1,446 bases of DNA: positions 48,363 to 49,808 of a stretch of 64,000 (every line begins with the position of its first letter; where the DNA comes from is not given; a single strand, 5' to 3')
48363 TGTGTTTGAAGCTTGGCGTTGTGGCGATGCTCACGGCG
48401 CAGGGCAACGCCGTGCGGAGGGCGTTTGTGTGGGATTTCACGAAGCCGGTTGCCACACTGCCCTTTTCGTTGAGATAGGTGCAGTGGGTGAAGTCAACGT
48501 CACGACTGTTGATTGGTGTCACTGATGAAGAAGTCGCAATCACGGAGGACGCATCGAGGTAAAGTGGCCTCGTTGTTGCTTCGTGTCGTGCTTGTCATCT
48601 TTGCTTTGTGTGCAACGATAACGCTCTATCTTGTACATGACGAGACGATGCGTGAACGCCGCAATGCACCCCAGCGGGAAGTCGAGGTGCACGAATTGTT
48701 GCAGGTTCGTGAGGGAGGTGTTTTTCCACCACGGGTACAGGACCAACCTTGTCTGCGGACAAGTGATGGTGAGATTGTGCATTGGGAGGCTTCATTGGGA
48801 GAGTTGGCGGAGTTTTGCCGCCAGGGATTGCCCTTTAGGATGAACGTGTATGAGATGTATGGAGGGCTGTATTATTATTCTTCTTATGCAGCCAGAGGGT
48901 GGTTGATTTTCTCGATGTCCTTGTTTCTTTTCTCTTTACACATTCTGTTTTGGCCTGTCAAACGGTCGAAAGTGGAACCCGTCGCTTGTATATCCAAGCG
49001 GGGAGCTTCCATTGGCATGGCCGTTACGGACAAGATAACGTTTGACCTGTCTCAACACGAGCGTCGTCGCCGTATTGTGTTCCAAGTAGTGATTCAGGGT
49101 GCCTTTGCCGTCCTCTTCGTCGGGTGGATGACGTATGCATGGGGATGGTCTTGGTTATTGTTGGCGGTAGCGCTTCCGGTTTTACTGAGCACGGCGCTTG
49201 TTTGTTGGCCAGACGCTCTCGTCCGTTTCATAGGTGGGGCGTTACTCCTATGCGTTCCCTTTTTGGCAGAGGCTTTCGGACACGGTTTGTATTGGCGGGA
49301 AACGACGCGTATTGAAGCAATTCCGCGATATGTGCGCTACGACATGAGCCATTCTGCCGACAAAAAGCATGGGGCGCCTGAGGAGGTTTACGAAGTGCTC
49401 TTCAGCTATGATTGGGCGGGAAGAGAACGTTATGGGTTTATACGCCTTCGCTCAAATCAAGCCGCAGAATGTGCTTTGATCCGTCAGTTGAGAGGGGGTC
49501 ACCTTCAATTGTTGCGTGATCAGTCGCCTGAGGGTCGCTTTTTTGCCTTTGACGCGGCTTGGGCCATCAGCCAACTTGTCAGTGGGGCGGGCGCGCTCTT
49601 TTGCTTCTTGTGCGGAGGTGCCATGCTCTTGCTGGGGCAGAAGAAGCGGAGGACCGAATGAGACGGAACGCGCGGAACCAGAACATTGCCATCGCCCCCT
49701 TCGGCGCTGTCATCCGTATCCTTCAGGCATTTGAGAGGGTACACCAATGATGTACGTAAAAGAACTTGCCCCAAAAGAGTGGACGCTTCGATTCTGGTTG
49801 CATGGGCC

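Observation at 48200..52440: Low-GC (~42-50%) island of four orphan membrane/secreted ORFs: candidate uncharacterised accessory system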

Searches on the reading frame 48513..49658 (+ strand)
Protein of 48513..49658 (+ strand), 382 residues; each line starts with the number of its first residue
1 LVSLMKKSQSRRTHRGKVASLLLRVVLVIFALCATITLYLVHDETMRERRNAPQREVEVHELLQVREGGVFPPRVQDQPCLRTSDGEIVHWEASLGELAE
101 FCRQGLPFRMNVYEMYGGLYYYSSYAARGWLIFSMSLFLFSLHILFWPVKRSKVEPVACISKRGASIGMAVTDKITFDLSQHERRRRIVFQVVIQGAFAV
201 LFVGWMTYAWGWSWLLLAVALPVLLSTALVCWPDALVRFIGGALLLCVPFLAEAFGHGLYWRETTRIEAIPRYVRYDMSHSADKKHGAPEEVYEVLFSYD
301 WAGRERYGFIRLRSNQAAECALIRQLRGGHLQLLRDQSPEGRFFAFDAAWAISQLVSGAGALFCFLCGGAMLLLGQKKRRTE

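Call 10: search_protein_families(library=pfam, proteins=[window:48513-49658:+], max_evalue=1)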
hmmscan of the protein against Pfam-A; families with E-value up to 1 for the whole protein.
window:48513-49658:+ (382 aa): 2 families
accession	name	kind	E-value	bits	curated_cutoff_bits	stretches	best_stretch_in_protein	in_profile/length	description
PF11538.13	Snurportin1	-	0.44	11.1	22.1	0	178-188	13-23/40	Snurportin1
PF24661.1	DUF7649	-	0.88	10.1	27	1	349-380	16-47/85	Domain of unknown function (DUF7649)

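Call 11: search_protein_families(library=padloc, proteins=[window:48513-49658:+], max_evalue=1)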
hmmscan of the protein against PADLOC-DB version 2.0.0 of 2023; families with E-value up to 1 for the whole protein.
window:48513-49658:+ (382 aa): 0 families

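Call 12: search_protein_families(library=ncbifam, proteins=[window:48513-49658:+], max_evalue=1)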
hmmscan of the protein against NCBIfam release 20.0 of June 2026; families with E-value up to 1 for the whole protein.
window:48513-49658:+ (382 aa): 1 family
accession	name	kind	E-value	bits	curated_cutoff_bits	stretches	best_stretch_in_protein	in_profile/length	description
NF009635.0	PRK13150.1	equivalog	0.13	12.1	264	1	18-77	16-73/159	cytochrome c maturation protein CcmE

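Call 16: list_cluster_members(proteins=[window:48513-49658:+, window:48525-49658:+, window:49894-50373:+, window:50501-51715:+, window:50510-51715:+, window:51884-52351:+, window:47684-48181:+, window:47702-48181:+, window:52835-53461:-, window:46391-47155:+])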
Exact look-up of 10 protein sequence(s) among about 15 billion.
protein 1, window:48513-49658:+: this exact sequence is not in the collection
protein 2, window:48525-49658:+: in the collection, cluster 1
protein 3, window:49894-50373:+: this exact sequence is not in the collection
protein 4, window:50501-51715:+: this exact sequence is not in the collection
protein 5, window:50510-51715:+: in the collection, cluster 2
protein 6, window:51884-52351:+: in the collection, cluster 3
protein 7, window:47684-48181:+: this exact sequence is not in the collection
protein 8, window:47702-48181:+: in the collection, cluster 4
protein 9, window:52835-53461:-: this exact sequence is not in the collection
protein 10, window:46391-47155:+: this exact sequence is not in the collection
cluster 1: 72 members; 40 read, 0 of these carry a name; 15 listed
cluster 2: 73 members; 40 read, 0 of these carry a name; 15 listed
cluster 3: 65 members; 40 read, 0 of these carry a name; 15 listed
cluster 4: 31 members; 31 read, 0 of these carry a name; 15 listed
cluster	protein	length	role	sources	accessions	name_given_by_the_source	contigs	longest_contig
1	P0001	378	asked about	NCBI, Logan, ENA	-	-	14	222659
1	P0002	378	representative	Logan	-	-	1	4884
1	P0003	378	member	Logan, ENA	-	-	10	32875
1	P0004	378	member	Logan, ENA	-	-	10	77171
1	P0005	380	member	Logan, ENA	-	-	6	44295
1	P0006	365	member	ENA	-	-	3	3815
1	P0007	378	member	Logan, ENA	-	-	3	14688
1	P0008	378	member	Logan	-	-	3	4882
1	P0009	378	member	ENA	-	-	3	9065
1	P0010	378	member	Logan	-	-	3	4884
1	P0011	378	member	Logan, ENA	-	-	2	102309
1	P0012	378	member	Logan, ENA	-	-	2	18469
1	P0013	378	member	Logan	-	-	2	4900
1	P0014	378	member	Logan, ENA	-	-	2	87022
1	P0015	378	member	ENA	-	-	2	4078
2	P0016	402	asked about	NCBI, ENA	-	-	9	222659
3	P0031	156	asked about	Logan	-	-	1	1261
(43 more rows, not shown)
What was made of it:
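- Checked: Public gene calls and exact-sequence look-ups favour ATG starts that give B = 378 aa (48525-49661) and D = 402 aa (50510-51718) (call 16).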

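Call 17: find_encoding_contigs(protein=P0001, flank=10000, max_places=10)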
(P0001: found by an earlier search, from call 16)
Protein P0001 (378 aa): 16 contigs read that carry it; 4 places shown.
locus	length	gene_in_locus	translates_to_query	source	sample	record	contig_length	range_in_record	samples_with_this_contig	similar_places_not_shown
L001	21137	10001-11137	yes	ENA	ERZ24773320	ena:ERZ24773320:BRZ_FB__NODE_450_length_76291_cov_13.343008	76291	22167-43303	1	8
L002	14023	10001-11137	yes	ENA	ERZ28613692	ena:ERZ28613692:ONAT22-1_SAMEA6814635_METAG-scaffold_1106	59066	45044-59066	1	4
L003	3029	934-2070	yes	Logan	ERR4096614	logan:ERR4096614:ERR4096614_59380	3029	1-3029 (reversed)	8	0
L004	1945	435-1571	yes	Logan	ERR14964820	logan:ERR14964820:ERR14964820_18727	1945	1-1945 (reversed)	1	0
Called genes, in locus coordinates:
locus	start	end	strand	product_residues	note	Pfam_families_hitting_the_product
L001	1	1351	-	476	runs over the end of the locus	-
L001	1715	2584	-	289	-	PF00491:Arginase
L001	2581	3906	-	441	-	-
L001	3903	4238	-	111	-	-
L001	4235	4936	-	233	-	PF01048:PNP_UDP_1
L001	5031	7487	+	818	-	PF01751:Toprim, PF01131:Topoisom_bac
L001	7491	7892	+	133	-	PF13279:4HBT_2, PF03061:4HBT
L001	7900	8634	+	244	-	PF01168:Ala_racemase_N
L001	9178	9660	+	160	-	PF12900:Pyridox_ox_2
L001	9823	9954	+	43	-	-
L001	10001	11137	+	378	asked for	-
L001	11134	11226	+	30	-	-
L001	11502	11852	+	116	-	-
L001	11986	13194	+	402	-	-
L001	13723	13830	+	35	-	-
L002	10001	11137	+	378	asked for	-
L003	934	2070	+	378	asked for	-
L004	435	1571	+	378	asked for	-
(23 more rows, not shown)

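Call 19: find_homologous_proteins(query=P0001, max_evalue=0.01)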
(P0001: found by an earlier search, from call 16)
Query P0001 (378 aa): 4 proteins with E <= 0.01 among 8000 candidates.
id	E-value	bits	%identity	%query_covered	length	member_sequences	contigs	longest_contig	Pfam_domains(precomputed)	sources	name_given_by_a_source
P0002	6.4e-252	853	99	100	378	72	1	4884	-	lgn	-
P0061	2.3e-227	772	89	100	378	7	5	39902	-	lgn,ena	-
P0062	2.1e-205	700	81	100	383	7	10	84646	-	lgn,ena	-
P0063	8.9e-200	682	79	100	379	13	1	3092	-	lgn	-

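Call 20: find_encoding_contigs(protein=P0062, flank=10000, max_places=6)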
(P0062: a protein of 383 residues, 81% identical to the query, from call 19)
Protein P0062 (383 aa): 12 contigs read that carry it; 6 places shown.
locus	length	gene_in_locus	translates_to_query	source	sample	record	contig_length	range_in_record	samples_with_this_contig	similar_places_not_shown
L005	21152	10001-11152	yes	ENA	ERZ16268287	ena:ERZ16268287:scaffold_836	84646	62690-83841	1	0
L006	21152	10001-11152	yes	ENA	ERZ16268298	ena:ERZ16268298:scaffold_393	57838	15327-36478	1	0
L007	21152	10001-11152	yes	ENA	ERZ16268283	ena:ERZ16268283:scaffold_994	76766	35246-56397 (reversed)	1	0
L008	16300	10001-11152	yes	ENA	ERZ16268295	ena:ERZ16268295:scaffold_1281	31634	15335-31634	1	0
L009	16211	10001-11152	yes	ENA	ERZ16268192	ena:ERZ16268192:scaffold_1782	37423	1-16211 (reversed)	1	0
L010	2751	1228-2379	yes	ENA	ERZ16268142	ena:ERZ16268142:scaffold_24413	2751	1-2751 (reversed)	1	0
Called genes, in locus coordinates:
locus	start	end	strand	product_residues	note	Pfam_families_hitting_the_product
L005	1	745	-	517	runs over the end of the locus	PF00884:Sulfatase, PF16347:SGSH_C (faint)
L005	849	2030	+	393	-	PF00438:S-AdoMet_synt_N, PF02772:S-AdoMet_synt_M, PF02773:S-AdoMet_synt_C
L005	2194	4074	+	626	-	PF00561:Abhydrolase_1, PF12697:Abhydrolase_6 (faint), PF07021:MetW, PF13489:Methyltransf_23, PF13847:Methyltransf_31 (weak), PF08241:Methyltransf_11 (weak), PF08242:Methyltransf_12 (faint), PF13649:Methyltransf_25 (weak)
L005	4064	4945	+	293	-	PF00132:Hexapep (faint), PF25087:GMPPB_C (faint)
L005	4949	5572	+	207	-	-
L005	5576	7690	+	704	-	-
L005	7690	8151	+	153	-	PF00588:SpoU_methylase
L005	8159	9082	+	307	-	PF03279:Lip_A_acyltrans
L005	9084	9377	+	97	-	PF01844:HNH, PF14279:HNH_5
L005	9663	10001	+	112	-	-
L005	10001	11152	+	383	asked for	-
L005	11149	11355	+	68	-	-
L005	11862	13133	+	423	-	PF25917:BSH_RND (weak), PF25876:HH_MFP_RND (weak), PF25954:Beta-barrel_RND_2, PF25990:Beta-barrel_YknX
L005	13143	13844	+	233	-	PF00005:ABC_tran, PF13304:AAA_21 (weak)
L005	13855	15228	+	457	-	PF12704:MacB_PCD, PF02687:FtsX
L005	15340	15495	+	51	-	-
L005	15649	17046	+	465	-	PF00285:Citrate_synt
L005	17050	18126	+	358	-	PF04321:RmlD_sub_bind, PF01073:3Beta_HSD, PF01370:Epimerase, PF02719:Polysacc_synt_2, PF07993:NAD_binding_4 (faint), PF13460:NAD_binding_10, PF16363:GDP_Man_Dehyd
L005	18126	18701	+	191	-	PF00814:TsaD (weak)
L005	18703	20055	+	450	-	PF01554:MatE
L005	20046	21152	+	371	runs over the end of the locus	PF03600:CitMHS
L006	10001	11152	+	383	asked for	-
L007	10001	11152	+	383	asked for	-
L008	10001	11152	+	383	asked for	-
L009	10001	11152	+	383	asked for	-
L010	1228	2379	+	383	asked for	-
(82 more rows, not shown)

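Call 21: find_encoding_contigs(protein=P0061, flank=10000, max_places=6)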
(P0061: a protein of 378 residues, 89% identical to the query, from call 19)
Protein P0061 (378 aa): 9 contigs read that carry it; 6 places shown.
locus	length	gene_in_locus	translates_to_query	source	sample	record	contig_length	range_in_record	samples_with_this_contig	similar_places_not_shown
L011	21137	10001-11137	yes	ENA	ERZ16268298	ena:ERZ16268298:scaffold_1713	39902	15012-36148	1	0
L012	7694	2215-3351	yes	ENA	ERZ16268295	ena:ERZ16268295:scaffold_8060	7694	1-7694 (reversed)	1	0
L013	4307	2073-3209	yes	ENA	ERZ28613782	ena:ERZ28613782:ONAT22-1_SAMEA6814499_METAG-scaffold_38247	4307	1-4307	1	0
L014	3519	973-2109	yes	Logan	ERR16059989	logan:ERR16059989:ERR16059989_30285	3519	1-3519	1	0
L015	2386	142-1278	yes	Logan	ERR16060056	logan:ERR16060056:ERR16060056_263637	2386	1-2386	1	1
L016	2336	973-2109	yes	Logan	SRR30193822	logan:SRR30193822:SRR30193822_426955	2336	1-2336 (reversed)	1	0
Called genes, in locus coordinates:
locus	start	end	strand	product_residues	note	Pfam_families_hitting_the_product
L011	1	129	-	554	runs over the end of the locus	PF01368:DHH, PF02272:DHHA1, PF17768:RecJ_OB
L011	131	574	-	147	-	PF02580:Tyr_Deacylase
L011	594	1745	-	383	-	PF00091:Tubulin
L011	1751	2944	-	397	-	PF02491:SHS2_FTSA (weak), PF14450:FtsA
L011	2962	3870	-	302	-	-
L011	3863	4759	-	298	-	PF01820:Dala_Dala_lig_N, PF02655:ATP-grasp_3, PF02786:CPSase_L_D2 (weak), PF07478:Dala_Dala_lig_C, PF13535:ATP-grasp_4 (weak)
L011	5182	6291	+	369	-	PF00465:Fe-ADH, PF13685:Fe-ADH_2, PF25137:ADH_Fe_C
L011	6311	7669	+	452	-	PF02127:Peptidase_M18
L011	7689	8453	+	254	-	PF00072:Response_reg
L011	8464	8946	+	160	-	PF22811:Zn_ribbon_NrdR, PF03477:ATP-cone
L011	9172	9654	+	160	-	PF12900:Pyridox_ox_2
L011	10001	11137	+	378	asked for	-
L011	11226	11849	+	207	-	-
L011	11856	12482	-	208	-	PF04127:DFP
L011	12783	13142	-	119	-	PF02261:Asp_decarbox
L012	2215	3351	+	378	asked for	-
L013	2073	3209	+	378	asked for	-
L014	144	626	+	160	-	PF12900:Pyridox_ox_2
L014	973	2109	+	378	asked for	-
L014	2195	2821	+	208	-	-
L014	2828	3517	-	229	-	?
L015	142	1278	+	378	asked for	-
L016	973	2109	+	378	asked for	-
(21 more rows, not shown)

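Call 22: find_homologous_proteins(query=P0016, max_evalue=0.01)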
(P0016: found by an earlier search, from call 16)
Query P0016 (402 aa): 4 proteins with E <= 0.01 among 8000 candidates.
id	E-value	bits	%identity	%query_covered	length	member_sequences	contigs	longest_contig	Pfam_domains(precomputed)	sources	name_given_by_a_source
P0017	5.7e-258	873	95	100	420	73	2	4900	-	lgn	-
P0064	9.3e-248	840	91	100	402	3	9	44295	-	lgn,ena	-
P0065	1.1e-226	770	85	100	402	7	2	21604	-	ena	-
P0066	7.6e-216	735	82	100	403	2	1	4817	-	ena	-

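Call 23: find_encoding_contigs(protein=P0065, flank=10000, max_places=6)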
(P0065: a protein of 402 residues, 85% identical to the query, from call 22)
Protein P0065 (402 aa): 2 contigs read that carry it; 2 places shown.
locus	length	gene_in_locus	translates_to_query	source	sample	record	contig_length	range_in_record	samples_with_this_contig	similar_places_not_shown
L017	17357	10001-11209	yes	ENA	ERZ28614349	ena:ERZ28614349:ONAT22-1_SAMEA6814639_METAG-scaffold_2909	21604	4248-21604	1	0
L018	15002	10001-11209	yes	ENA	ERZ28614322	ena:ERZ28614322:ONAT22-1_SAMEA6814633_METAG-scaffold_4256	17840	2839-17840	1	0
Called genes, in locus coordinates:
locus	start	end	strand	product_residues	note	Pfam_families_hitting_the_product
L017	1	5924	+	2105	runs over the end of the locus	PF25023:TEN_YD-shell (weak), PF05593:RHS_repeat, PF25023:TEN_YD-shell (weak), PF05593:RHS_repeat (weak), PF25023:TEN_YD-shell (weak)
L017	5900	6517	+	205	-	-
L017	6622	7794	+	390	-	-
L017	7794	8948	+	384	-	-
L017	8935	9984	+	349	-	-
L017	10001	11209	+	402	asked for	-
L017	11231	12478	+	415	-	PF25023:TEN_YD-shell (faint)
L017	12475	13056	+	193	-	-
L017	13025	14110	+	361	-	-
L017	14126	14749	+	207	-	-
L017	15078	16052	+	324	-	PF13646:HEAT_2 (faint)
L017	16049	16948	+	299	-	PF07610:DUF1573, PF22544:HYDIN_VesB_CFA65-like_Ig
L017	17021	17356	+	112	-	?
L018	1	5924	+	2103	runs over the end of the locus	PF25023:TEN_YD-shell (weak), PF05593:RHS_repeat, PF25023:TEN_YD-shell (weak), PF05593:RHS_repeat (weak), PF25023:TEN_YD-shell (weak)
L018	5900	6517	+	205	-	-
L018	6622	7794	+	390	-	-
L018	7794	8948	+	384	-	-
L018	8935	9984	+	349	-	-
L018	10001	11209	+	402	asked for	-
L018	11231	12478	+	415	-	PF25023:TEN_YD-shell (faint)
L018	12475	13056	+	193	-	-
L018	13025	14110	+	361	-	-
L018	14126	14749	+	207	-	-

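Call 24: find_encoding_contigs(protein=P0066, flank=10000, max_places=6)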
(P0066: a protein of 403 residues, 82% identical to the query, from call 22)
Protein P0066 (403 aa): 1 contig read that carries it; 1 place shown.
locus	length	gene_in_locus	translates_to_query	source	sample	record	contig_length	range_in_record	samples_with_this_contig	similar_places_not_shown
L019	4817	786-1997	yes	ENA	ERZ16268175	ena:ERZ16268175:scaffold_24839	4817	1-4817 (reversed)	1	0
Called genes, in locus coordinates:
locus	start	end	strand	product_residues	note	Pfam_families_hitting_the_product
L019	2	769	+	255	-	?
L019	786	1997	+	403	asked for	-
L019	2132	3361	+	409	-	PF25023:TEN_YD-shell (weak), PF05593:RHS_repeat (weak)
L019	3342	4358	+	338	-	PF05593:RHS_repeat (weak), PF25023:TEN_YD-shell, PF05593:RHS_repeat (weak)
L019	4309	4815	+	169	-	?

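Call 30: find_encoding_contigs(protein=P0064, flank=8000, max_places=8)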
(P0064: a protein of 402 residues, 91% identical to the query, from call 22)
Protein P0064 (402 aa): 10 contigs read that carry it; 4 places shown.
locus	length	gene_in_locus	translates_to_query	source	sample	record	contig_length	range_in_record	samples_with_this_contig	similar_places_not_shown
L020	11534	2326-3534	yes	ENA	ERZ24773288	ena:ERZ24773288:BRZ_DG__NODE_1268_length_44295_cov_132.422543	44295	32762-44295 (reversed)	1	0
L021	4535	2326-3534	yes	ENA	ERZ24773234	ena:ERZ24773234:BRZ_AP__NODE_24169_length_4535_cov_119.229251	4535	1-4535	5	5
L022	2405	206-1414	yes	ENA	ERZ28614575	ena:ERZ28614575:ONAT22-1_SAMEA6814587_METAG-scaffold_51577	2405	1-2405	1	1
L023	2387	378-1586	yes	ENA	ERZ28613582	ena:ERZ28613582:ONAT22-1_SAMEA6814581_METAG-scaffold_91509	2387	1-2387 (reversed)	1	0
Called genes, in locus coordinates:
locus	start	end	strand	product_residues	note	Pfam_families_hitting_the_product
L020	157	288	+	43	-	-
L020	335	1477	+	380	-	-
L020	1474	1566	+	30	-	-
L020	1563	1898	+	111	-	-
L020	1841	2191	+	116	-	-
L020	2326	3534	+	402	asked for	-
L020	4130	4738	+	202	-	-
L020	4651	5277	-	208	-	PF04127:DFP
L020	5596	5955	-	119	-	PF02261:Asp_decarbox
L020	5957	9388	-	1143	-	PF26549:Tricorn_N, PF07676:PD40 (weak), PF26550:Tricorn_2nd, PF14684:Tricorn_C1, PF00595:PDZ (weak), PF13180:PDZ_2 (weak), PF17820:PDZ_6 (weak), PF03572:Peptidase_S41, +2 more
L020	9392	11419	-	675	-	PF02463:SMC_N, PF00664:ABC_membrane, PF00005:ABC_tran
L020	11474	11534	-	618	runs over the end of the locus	PF00682:HMGL-like, PF02436:PYC_OADA, PF00364:Biotin_lipoyl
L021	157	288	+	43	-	-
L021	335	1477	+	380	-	-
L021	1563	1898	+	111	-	-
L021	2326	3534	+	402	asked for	-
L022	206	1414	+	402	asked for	-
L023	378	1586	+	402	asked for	-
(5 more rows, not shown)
